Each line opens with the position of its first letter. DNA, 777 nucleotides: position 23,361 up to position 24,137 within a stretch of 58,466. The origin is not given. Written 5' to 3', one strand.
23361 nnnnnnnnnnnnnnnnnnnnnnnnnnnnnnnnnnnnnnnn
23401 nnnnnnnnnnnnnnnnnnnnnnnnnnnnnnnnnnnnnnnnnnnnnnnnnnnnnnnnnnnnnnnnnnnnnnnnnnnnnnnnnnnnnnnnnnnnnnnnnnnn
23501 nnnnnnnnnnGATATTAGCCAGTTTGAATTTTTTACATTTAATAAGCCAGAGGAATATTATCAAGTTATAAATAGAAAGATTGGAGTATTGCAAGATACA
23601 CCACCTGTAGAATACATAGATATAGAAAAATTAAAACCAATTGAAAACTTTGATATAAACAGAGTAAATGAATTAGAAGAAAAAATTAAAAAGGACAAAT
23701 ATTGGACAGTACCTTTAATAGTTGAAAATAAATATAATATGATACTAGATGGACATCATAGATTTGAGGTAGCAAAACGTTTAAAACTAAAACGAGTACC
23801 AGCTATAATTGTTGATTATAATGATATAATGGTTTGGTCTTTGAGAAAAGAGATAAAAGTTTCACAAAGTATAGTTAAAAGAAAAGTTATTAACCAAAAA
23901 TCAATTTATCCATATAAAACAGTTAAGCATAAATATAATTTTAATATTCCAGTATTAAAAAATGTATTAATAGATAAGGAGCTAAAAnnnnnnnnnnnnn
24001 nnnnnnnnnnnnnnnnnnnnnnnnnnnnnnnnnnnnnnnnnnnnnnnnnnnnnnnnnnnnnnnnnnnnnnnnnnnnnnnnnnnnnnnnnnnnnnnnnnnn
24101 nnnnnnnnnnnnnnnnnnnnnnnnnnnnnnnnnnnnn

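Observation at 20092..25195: Candidate new CDP-activated phospho-substituent pathway: TagF-like transferase, LicC-like cytidylyltransferase fused to a ParB/Srx domain, and DUF711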

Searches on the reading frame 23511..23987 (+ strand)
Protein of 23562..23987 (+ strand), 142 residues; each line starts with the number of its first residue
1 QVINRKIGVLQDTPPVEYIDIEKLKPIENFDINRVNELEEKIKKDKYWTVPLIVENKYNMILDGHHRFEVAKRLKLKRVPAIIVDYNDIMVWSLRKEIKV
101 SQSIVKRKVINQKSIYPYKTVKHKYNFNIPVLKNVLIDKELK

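Call 33: find_related_loci(query=A2, collection=metagenome_contigs, flank=10000)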
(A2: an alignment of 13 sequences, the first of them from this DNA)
Query A2 (159 aa) in metagenome_contigs; peptide patterns used: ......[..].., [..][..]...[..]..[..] (x = any residue, [..] = any of these).
600 stretches matched a pattern (row limit reached: there are more); 101 encode a relative of the query (tblastn E <= 1e-3); the best 80 are kept; 80 distinct loci.
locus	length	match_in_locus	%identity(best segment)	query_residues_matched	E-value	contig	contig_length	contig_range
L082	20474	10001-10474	61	1-159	8e-61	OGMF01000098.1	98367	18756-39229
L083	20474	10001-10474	60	1-159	1e-59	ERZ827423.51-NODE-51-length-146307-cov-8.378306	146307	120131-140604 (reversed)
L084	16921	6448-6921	60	1-159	1e-59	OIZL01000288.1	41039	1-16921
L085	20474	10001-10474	60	1-159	1e-59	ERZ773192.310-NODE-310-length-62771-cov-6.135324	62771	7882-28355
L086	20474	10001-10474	60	1-159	1e-59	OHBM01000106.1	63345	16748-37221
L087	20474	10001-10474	60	1-159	1e-59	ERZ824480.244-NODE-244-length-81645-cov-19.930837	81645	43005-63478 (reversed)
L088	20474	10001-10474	60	1-159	1e-59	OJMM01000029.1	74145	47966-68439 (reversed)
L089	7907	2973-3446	60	1-159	5e-59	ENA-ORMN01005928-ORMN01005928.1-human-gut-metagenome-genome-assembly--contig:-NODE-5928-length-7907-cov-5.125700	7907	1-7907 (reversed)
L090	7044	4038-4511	59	1-159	7e-59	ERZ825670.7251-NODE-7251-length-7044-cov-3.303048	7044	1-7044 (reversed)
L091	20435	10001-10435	61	1-147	7e-55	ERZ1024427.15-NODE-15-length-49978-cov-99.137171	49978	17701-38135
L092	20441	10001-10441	54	1-147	1e-50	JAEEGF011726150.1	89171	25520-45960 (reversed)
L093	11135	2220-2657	54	1-147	3e-50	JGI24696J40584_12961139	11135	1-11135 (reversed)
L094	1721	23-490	51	1-156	2e-48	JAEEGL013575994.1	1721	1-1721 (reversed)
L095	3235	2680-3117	52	1-147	2e-47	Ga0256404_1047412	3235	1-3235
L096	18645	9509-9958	47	1-150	1e-46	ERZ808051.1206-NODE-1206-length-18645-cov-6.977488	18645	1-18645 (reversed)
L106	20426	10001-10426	44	1-142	3e-34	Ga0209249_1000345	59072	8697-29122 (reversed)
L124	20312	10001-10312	49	38-142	2e-25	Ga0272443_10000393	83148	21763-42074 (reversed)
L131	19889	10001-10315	46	37-142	6e-24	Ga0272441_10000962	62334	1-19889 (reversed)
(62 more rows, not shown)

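Call 40: search_protein_families(library=pfam, proteins=[L106:9341-11164:+, L106:12383-13798:+, L124:9941-10360:+, L124:10360-10941:+, L124:10941-11534:+], max_evalue=0.01)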
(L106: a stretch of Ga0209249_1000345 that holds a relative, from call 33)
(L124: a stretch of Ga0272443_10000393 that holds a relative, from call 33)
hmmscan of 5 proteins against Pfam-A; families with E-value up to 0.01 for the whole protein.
L106:9341-11164:+ (607 aa): 4 families
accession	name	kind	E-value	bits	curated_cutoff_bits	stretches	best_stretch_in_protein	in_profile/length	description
PF12804.13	NTP_transf_3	-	9.9e-23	81.5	27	2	7-123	1-109/160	MobA-like NTP transferase domain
PF00483.29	NTP_transferase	-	3.9e-06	27.1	21.2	1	7-146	2-149/245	Nucleotidyl transferase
PF01128.25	IspD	-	0.00037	20.7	27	1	7-66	3-60/221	2-C-methyl-D-erythritol 4-phosphate cytidylyltransferase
PF02195.25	ParB_N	-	0.0075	16.7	26.3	0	249-319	3-75/95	ParB N-terminal domain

L106:12383-13798:+ (471 aa): 10 families
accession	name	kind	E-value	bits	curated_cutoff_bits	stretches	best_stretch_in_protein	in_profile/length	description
PF01066.26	CDP-OH_P_transf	-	2.5e-13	51.1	22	1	279-389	2-104/152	CDP-alcohol phosphatidyltransferase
PF13649.12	Methyltransf_25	-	3.2e-12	47.4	27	1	58-146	1-91/97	Methyltransferase domain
PF01209.24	Ubie_methyltran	-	3.4e-10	40.1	20.1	1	44-128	37-125/233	ubiE/COQ5 methyltransferase family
PF13847.12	Methyltransf_31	-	1.5e-07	31.6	27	1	55-159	4-112/145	Methyltransferase domain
PF08242.18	Methyltransf_12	-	4.2e-06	27.9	30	1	59-146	1-90/98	Methyltransferase domain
PF08241.18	Methyltransf_11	-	1.1e-05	26.4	21.2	1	59-142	1-81/95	Methyltransferase domain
PF05891.18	Methyltransf_PK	-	2.1e-05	24.6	27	1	41-165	42-168/218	AdoMet dependent proline di-methyltransferase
PF13489.12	Methyltransf_23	-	0.00011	22.4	27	1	45-202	12-162/164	Methyltransferase domain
PF05175.20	MTS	-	0.00043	20.4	23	1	49-124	26-103/170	Methyltransferase small domain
PF12147.14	Methyltransf_20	-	0.0085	15.7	21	0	41-135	120-223/309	Putative methyltransferase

L124:9941-10360:+ (139 aa): 1 family
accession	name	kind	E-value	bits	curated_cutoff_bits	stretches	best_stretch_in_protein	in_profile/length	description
PF02195.25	ParB_N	-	0.0049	17.3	26.3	1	31-90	27-85/95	ParB N-terminal domain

L124:10360-10941:+ (193 aa): 1 family
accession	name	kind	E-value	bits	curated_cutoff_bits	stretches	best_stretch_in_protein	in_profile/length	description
PF01467.32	CTP_transf_like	-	3.5e-05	24.5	21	1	68-101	1-35/133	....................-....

L124:10941-11534:+ (197 aa): 1 family
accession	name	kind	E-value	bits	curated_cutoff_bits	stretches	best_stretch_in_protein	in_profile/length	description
PF13578.12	Methyltransf_24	-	0.00029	22.1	26.3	1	37-157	3-100/105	Methyltransferase domain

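Call 41: search_protein_families(library=ncbifam, proteins=[L106:9341-11164:+, L106:12383-13798:+, L124:9941-10360:+, L124:10360-10941:+, L124:10941-11534:+], max_evalue=0.001)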
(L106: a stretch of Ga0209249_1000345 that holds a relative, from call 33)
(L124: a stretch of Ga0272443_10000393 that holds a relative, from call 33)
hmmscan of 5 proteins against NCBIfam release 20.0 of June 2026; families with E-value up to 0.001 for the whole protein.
L106:9341-11164:+ (607 aa): 28 families (the best 25 are shown)
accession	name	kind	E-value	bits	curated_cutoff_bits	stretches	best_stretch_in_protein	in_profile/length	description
TIGR03992.1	Arch_glmU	subfamily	2.5e-22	79.3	292.1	1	6-158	2-149/393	bifunctional sugar-1-phosphate nucleotidylyltransferase/acetyltransferase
TIGR03310.1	matur_MocA_YgfJ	equivalog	2e-19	70.3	186.45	1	7-111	2-100/188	molybdenum cofactor cytidylyltransferase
NF041135.1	IPPtranDIPPsyn_Thcocales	equivalog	3.7e-18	65.7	580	1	6-119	2-110/419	bifunctional L-myo-inositol-1-phosphate cytidylyltransferase/CDP-L-myo-inositol myo-inositolphosphotransferase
NF045665.1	NTPtran_DVU1551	equivalog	4.3e-18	65.5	315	1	6-99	2-86/359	DVU_1551 family NTP transferase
NF041313.1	UDPGP_AglF_Halo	equivalog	3.3e-14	52.9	400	1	6-122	2-117/234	UTP--glucose-1-phosphate uridylyltransferase AglF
TIGR01173.1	glmU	equivalog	7.7e-14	51.4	366.85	1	6-171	2-159/452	bifunctional UDP-N-acetylglucosamine diphosphorylase/glucosamine-1-phosphate N-acetyltransferase GlmU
NF053639.1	Mfer334_fam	equivalog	1.9e-11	44.2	260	1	7-84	2-84/209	pseudomurein biosynthesis protein PmurB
NF041173.1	Sug_nt_acttase_Thmprot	equivalog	1.4e-10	40.7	600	1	7-155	3-146/405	bifunctional sugar-1-phosphate nucleotidylyltransferase/acetyltransferase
NF010934.1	PRK14354.1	equivalog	6.4e-10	38.1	450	1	7-207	2-197/447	bifunctional UDP-N-acetylglucosamine diphosphorylase/glucosamine-1-phosphate N-acetyltransferase GlmU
NF010933.0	PRK14353.1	equivalog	1.1e-09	37.4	505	1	5-205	6-202/453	bifunctional UDP-N-acetylglucosamine diphosphorylase/glucosamine-1-phosphate N-acetyltransferase GlmU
NF010932.0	PRK14352.1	equivalog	1.5e-08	33.7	611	1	6-159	8-161/488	bifunctional UDP-N-acetylglucosamine diphosphorylase/glucosamine-1-phosphate N-acetyltransferase GlmU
NF053625.1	SerKinSerKArch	equivalog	5.1e-08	32.4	380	1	253-346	15-114/244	ADP-dependent L-serine kinase SerK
NF038362.1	Sden_1164_fam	equivalog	8.4e-08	32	300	1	6-123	3-127/266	Sden_1164 family protein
NF045761.1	NAMPUrTaseMurU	equivalog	3.6e-07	30.3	250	1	7-115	3-112/226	N-acetylmuramate alpha-1-phosphate uridylyltransferase MurU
TIGR00453.1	ispD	equivalog_domain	6.4e-07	29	181.3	1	7-79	2-71/219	2-C-methyl-D-erythritol 4-phosphate cytidylyltransferase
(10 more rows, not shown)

L106:12383-13798:+ (471 aa): 21 families
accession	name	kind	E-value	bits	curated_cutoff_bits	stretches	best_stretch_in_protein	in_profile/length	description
NF040950.1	archin_ph_syn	equivalog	2.4e-16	60.2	180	1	270-379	15-122/191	archaetidylinositol phosphate synthase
NF041135.1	IPPtranDIPPsyn_Thcocales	equivalog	7.6e-13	48.2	580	1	277-396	248-361/419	bifunctional L-myo-inositol-1-phosphate cytidylyltransferase/CDP-L-myo-inositol myo-inositolphosphotransferase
NF045883.1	PIPSynth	equivalog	1.3e-11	44.5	170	1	270-389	14-129/197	phosphatidylinositol phosphate synthase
TIGR01934.1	MenG_MenH_UbiE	subfamily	4e-10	39.4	158.35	1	51-115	36-101/223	ubiquinone/menaquinone biosynthesis methyltransferase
NF052561.1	PIPSynBT1523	equivalog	1.9e-08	34.3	350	1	270-389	16-138/232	hypothetical protein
TIGR01983.1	UbiG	equivalog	6.7e-08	32.1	102.95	1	28-132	22-129/228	bifunctional 2-polyprenyl-6-hydroxyphenol methylase/3-demethylubiquinol 3-O-methyltransferase UbiG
TIGR00479.1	rumA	equivalog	2.4e-06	26.7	183.55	1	43-114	282-353/432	23S rRNA (uracil(1939)-C(5))-methyltransferase RlmD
NF001244.0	PRK00216.1-5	equivalog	4.3e-06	26.2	216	1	51-116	45-114/236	bifunctional demethylmenaquinone methyltransferase/2-methoxy-6-polyprenyl-1,4-benzoquinol methylase UbiE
NF008264.0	PRK11036.1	equivalog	7.1e-06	25.7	366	1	50-135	38-128/261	tRNA uridine 5-oxyacetic acid(34) methyltransferase CmoM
TIGR02021.1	BchM-ChlM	equivalog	8.4e-06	25.4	158.9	1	41-145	36-144/218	magnesium protoporphyrin IX methyltransferase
TIGR00560.1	pgsA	equivalog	1e-05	26.1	109.1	1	279-358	2-84/183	CDP-diacylglycerol--glycerol-3-phosphate 3-phosphatidyltransferase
NF053543.1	FlxJ_fam_MTase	equivalog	1.6e-05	24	560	1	54-170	177-297/352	FlxJ family methyltransferase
NF001242.0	PRK00216.1-3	equivalog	2e-05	24.2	351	1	54-126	70-147/258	bifunctional demethylmenaquinone methyltransferase/2-methoxy-6-polyprenyl-1,4-benzoquinol methylase UbiE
NF041820.1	daptide_MTase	equivalog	3.6e-05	23.4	175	1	55-131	37-116/243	daptide-type RiPP biosynthesis methyltransferase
NF043040.1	corrin_prot_MT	hypoth_equivalog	4.4e-05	23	180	1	52-158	40-149/216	corrinoid protein-associated methyltransferase CpaM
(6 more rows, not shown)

L124:9941-10360:+ (139 aa): 1 family
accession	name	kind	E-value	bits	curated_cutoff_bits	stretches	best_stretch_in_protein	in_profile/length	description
NF053625.1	SerKinSerKArch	equivalog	2.8e-09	36.5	380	1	28-86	32-91/244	ADP-dependent L-serine kinase SerK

L124:10360-10941:+ (193 aa): 4 families
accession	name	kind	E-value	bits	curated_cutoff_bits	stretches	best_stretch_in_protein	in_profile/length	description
NF002243.0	PRK01153.1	subfamily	2e-07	30.8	127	1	67-186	3-135/175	nicotinamide-nucleotide adenylyltransferase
TIGR01527.1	arch_NMN_Atrans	equivalog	5e-06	26.2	181.2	1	67-186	2-134/167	nicotinamide-nucleotide adenylyltransferase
TIGR00125.1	cyt_tran_rel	domain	1.6e-05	25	27.7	1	66-99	1-34/65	adenylyltransferase/cytidyltransferase family protein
TIGR01510.1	coaD_prev_kdtB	equivalog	6.4e-05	23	103.3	1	66-132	1-69/155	pantetheine-phosphate adenylyltransferase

L124:10941-11534:+ (197 aa): 0 families

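Call 56: search_dna_similar(query=window:23562-23987:+, collection=plasmids, mode=protein, max_evalue=0.001, max_rows=40, rows=spread)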
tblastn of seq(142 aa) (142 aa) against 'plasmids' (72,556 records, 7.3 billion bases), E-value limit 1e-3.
Records with a match: 232; places in all: 237; records where one place covers at least 80% of the query: 30.
Best place of each record, by identity: <60% 232.
By first word of the organism name: Ralstonia 132; Sinorhizobium 36; Rhizobium 22; Agrobacterium 21; Burkholderia 6; Bradyrhizobium 4; Methylocystis 3; Proteus 2; Aureimonas 1; Methylobacterium 1; and 4 more.
By predicted mobility (MOB-suite, as given by PLSDB): mobilizable 109; non-mobilizable 67; conjugative 56.
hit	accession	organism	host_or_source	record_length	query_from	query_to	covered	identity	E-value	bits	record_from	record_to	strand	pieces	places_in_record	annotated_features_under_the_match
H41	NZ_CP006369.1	Aureimonas sp. AU20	-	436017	11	141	92%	33.8%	7e-16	80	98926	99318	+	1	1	ParB N-terminal domain-containing protein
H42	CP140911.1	Sinorhizobium medicae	Medicago lupulina,whole organism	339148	24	138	81%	36.5%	9e-15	77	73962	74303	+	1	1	ParB N-terminal domain-containing protein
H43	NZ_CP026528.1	Sinorhizobium meliloti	Medicago sativa L. subsp. ambigua,Cell ...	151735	24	138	81%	36.5%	3e-14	76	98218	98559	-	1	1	ParB N-terminal domain-containing protein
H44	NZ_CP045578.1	Burkholderia gladioli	Oryza sativa,Cell culture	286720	3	124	86%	34.1%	5e-13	72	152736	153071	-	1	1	ParB N-terminal domain-containing protein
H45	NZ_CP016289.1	Rhizobium leguminosarum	Vavilovia formosa,cell culture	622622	24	138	81%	35.7%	2e-13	73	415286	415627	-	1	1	ParB N-terminal domain-containing protein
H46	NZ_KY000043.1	Rhizobium rhizogenes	-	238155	20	130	78%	35.1%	8e-16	80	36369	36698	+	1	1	ParB N-terminal domain-containing protein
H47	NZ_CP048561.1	Agrobacterium fabrum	walnut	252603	20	130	78%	35.1%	8e-16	80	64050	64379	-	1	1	ParB N-terminal domain-containing protein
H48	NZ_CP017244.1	Rhizobium etli 8C-3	Phaseolus vulgaris,cell culture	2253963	23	123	71%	37.6%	8e-13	71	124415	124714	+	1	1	record has no annotation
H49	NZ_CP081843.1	Agrobacterium vitis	Vitis,Cell culture,South Africa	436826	15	131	82%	31.6%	2e-11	67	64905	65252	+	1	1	ParB N-terminal domain-containing protein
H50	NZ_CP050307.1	Rhizobium lusitanum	Oxytropis pumilio,cell culture,root ...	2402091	22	130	77%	33.9%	4e-13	72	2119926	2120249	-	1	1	none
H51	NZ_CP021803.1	Sinorhizobium meliloti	Medicago sativa,Single Cell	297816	23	130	76%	33.9%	4e-14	75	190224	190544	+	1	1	ParB N-terminal domain-containing protein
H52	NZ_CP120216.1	Agrobacterium leguminum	-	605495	24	125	72%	35.0%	1e-12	71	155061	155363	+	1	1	ParB N-terminal domain-containing protein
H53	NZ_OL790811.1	Proteus mirabilis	-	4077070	21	132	79%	30.7%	3e-14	75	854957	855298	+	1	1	none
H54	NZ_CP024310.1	Sinorhizobium fredii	Phaseolus vulgaris,cell culture,plant ...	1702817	23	130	76%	31.5%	2e-13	73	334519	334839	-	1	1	record has no annotation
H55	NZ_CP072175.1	Rhizobium sp. AB2/73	Phyla canescens,cell culture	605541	24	123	70%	32.7%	7e-7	54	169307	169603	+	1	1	ParB N-terminal domain-containing protein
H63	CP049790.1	Ralstonia solanacearum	whole organism,isolated from the ...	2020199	26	130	74%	28.4%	7e-13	71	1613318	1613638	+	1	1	ParB N-terminal domain-containing protein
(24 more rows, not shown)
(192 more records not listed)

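Call 57: get_annotated_region(hit=H63, flank=7000)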
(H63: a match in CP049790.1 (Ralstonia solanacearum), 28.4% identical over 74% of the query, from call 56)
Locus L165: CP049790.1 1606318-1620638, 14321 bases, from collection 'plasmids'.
description: Ralstonia solanacearum strain 202 plasmid unnamed, complete sequence
organism: Ralstonia solanacearum (NCBI taxid 305)
taxonomy: Bacteria; Pseudomonadota; Betaproteobacteria; Burkholderiales; Burkholderiaceae; Ralstonia; Ralstonia solanacearum
host: -; source: whole organism,isolated from the tobacco substrate; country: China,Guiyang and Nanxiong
typing (MOB-suite, as given by PLSDB): mobilizable; relaxase MOBP
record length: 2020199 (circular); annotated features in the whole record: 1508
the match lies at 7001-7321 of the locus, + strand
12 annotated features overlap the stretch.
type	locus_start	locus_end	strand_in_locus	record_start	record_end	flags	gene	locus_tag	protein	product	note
CDS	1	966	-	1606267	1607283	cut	sbnA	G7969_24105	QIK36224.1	2,3-diaminopropionate biosynthesis protein SbnA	-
CDS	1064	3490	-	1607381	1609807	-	-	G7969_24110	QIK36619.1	TonB-dependent receptor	-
CDS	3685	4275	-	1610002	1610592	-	-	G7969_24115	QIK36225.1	RNA polymerase sigma factor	-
CDS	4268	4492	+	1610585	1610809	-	-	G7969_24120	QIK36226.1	hypothetical protein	-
CDS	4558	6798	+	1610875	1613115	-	-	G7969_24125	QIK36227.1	TonB-dependent siderophore receptor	-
CDS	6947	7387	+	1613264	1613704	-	-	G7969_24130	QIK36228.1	ParB N-terminal domain-containing protein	-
CDS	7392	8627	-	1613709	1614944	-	-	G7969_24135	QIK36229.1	MFS transporter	-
CDS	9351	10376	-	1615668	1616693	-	-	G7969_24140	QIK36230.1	AI-2E family transporter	-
CDS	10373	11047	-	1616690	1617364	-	-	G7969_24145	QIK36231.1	DUF1345 domain-containing protein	-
CDS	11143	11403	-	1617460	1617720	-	-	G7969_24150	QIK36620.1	hypothetical protein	-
CDS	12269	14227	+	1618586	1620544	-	-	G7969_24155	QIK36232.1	hypothetical protein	-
CDS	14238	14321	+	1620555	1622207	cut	-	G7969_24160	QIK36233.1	hypothetical protein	-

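Call 58: get_annotated_region(hit=H47, flank=6000)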
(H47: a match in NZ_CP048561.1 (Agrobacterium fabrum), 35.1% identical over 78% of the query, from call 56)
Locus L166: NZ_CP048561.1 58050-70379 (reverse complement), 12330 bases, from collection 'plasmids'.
description: Agrobacterium fabrum strain Kin001 plasmid pTi, complete sequence
organism: Agrobacterium fabrum (NCBI taxid 1176649)
taxonomy: Bacteria; Pseudomonadota; Alphaproteobacteria; Hyphomicrobiales; Rhizobiaceae; Agrobacterium; Agrobacterium fabrum
host: -; source: walnut; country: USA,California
typing (MOB-suite, as given by PLSDB): conjugative; replicon rep_cluster_490; relaxase MOBQ; mating-pair formation MPF_T
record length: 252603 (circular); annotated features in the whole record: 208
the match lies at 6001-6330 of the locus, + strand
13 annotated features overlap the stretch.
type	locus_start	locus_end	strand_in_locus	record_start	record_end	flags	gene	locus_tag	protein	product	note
CDS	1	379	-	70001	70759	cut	-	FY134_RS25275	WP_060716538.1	GntR family transcriptional regulator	-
CDS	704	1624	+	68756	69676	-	aepX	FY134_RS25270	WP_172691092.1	phosphoenolpyruvate mutase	GO:0019634 - organic phosphonate metabolic process [Evidence IEA]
CDS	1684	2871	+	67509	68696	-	-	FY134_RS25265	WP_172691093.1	aminotransferase class I/II-fold pyridoxal phosphate-dependent enzyme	GO:0009058 - biosynthetic process [Evidence IEA]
CDS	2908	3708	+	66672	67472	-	-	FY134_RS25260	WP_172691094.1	phosphocholine cytidylyltransferase family protein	-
CDS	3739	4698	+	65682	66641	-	-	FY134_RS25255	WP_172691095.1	NAD(P)-dependent oxidoreductase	-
CDS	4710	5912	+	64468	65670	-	-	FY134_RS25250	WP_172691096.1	CDP-alcohol phosphatidyltransferase family protein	GO:0008654 - phospholipid biosynthetic process [Evidence IEA]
CDS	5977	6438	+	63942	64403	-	-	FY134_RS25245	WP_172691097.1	ParB N-terminal domain-containing protein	-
CDS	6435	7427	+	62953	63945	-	-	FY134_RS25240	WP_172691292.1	ornithine cyclodeaminase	-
CDS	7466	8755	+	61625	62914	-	-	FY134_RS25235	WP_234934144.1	alanine racemase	-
CDS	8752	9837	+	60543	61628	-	-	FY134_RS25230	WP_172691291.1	cysteine synthase family protein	GO:0006535 - cysteine biosynthetic process from serine [Evidence IEA]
CDS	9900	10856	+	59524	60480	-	-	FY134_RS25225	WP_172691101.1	sugar phosphate isomerase/epimerase family protein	-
CDS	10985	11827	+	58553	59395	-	-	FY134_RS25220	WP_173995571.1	MurR/RpiR family transcriptional regulator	GO:0006355 - regulation of DNA-templated transcription [Evidence IEA]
CDS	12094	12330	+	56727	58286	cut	-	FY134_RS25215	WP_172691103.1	ABC transporter substrate-binding protein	-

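Call 59: get_annotated_region(hit=H44, flank=6000)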
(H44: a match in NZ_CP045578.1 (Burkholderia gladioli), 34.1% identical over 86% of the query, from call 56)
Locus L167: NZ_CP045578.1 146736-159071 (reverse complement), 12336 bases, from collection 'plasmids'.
description: Burkholderia gladioli strain KACC 18963 plasmid p1, complete sequence
organism: Burkholderia gladioli (NCBI taxid 28095)
taxonomy: Bacteria; Pseudomonadota; Betaproteobacteria; Burkholderiales; Burkholderiaceae; Burkholderia; Burkholderia gladioli
host: -; source: Oryza sativa,Cell culture; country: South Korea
typing (MOB-suite, as given by PLSDB): conjugative; replicon rep_cluster_364; relaxase MOBH; mating-pair formation MPF_T
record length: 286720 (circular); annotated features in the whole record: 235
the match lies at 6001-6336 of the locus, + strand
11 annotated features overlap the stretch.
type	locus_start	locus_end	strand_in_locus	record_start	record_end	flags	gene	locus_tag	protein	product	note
CDS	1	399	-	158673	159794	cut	-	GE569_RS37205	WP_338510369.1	ferritin-like domain-containing protein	-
CDS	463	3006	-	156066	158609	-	-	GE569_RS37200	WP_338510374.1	beta-ketoacyl synthase N-terminal-like domain-containing protein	-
CDS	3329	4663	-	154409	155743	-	-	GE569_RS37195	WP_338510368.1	aminotransferase class V-fold PLP-dependent enzyme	-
CDS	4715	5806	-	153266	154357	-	serC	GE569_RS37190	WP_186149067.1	3-phosphoserine/phosphohydroxythreonine transaminase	GO:0006564 - L-serine biosynthetic process [Evidence IEA]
CDS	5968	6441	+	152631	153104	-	-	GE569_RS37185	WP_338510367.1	ParB N-terminal domain-containing protein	-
CDS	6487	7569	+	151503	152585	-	-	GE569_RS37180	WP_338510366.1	histidine kinase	GO:0000160 - phosphorelay signal transduction system [Evidence IEA]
CDS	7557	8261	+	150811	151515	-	-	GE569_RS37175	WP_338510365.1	response regulator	GO:0000160 - phosphorelay signal transduction system [Evidence IEA]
CDS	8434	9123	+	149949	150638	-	-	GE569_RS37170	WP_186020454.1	ABC transporter ATP-binding protein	-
CDS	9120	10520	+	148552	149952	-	-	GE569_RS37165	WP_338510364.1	FtsX-like permease family protein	-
CDS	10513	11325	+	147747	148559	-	-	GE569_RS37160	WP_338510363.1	outer membrane lipoprotein-sorting protein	GO:0044874 - lipoprotein localization to outer membrane [Evidence IEA]; GO:0042953 - lipoprotein transport [Evidence ...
CDS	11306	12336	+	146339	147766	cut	-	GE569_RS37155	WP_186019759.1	hypothetical protein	-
